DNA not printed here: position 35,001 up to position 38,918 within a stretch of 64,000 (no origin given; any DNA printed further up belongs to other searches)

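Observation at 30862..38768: Operon: 1205-aa unknown secreted protein, 1088-aa S8 protease, then a lipoprotein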

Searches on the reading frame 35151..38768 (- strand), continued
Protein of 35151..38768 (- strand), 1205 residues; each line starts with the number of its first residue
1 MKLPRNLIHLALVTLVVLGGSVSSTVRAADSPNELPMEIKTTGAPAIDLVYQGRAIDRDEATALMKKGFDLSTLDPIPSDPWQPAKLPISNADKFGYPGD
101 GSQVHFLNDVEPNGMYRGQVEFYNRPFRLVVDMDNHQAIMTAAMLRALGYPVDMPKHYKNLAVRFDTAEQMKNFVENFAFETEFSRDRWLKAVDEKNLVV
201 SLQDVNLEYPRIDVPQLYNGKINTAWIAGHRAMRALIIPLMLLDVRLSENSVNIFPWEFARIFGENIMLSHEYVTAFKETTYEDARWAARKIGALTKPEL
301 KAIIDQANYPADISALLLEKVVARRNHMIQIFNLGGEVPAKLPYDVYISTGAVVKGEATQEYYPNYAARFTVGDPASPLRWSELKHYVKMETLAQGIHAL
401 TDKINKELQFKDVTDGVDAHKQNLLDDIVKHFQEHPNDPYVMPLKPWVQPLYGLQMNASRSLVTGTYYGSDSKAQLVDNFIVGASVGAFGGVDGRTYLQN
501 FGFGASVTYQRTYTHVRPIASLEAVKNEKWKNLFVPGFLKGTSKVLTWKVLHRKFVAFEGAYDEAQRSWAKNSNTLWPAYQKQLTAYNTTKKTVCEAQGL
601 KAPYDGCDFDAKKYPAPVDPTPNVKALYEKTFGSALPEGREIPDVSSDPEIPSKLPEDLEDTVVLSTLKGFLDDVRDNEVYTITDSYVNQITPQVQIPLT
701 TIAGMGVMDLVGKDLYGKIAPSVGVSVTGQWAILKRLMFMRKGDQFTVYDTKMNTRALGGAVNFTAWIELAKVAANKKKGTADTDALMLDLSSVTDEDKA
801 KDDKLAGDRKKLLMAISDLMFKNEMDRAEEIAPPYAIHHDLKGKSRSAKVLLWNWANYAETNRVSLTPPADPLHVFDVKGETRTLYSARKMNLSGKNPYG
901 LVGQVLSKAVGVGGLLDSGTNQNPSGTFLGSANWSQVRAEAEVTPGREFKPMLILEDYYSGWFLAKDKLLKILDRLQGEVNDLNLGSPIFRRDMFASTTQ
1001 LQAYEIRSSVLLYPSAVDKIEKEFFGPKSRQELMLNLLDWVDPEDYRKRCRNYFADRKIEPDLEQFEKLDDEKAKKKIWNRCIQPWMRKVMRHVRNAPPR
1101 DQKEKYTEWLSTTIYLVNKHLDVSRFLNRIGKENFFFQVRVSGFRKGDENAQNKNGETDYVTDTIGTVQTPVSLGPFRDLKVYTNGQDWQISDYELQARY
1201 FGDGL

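Call 85: fold_search(model_id=the predicted structure, library=pdb)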
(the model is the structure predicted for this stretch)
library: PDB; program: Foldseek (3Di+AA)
matches with E <= 10: 163; with E <= 0.001: 0
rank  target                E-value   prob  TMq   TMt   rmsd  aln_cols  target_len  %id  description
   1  8ypu_C                1.4e-02  0.33  0.11  0.12  26.9       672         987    7  Cryo-EM structure of ButCD complex (released 2024-09-25)
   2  8s34_A                3.2e-02  0.33  0.10  0.14  22.5       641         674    7  Ferric-mycobactin receptor (FemA) in complex with aeruginic acid (released 2025-02-26)
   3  3v89_A                4.1e-02  0.23  0.11  0.13  25.2       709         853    6  The crystal structure of transferrin binding protein A (TbpA) from Neisseria meningitidis serogroup B in complex with  (released 2012-02-15)
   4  9ex3_A                4.5e-02  0.30  0.10  0.14  22.2       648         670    7  Ferric-mycobactin receptor (FemA) in complex with dihydroaeruginoic acid (released 2025-02-26)
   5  8ypt_C                7.0e-02  0.14  0.10  0.11  26.9       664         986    8  Cryo-EM structure of BfUbb-ButCD complex (released 2024-09-25)
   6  9a30_MODEL_1_A        8.0e-02  0.16  0.08  0.13  25.0       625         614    8  Model of E. coli btuB by in-cell photo-crosslinking MS and deep learning (released 2023-02-24)
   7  8the_A                9.5e-02  0.51  0.11  0.16  21.5       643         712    6  Cryo-EM structure of Pseudomonas aeruginosa TonB-dependent transporter PhuR in complex with synthetic antibody and hem (released 2024-01-31)
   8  6h7f_A                1.1e-01  0.16  0.10  0.14  23.0       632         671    7  Crystal structure of BauA, the Ferric preacinetobactin receptor from Acinetobacter baumannii in complex with Fe3+-Prea (released 2018-10-10)
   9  9cdq_A                1.2e-01  0.11  0.10  0.12  26.6       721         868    6  Transferrin Binding Protein A in complex with transferrin (iron bound in N lobe only) (released 2026-03-11)
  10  6h7v_A                1.8e-01  0.13  0.10  0.14  23.1       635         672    7  Crystal structure of BauA, the Ferric preacinetobactin receptor from Acinetobacter baumannii (released 2018-10-10)
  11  6h7v_B                2.5e-01  0.13  0.10  0.14  22.5       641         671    7  Crystal structure of BauA, the Ferric preacinetobactin receptor from Acinetobacter baumannii (released 2018-10-10)
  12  9ens_A                4.6e-01  0.06  0.07  0.07  35.1       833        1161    8  Cleavage product of vitellogenin from the honey bee hemolymph (released 2025-03-26)
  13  3efm                  5.8e-01  0.15  0.11  0.17  22.3       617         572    5  Structure of the alcaligin outer membrane recepteur FauA from Bordetella pertussis (released 2009-03-31)
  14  9ea7                  5.8e-01  0.01  0.04  0.02  53.3      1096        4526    8  The Structure of ApoB100 from Human Low-Density Lipoprotein (released 2024-12-18)
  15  2vqi_B                6.0e-01  0.02  0.05  0.10  31.9       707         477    6  Structure of the P pilus usher (PapC) translocation pore (released 2008-05-27)
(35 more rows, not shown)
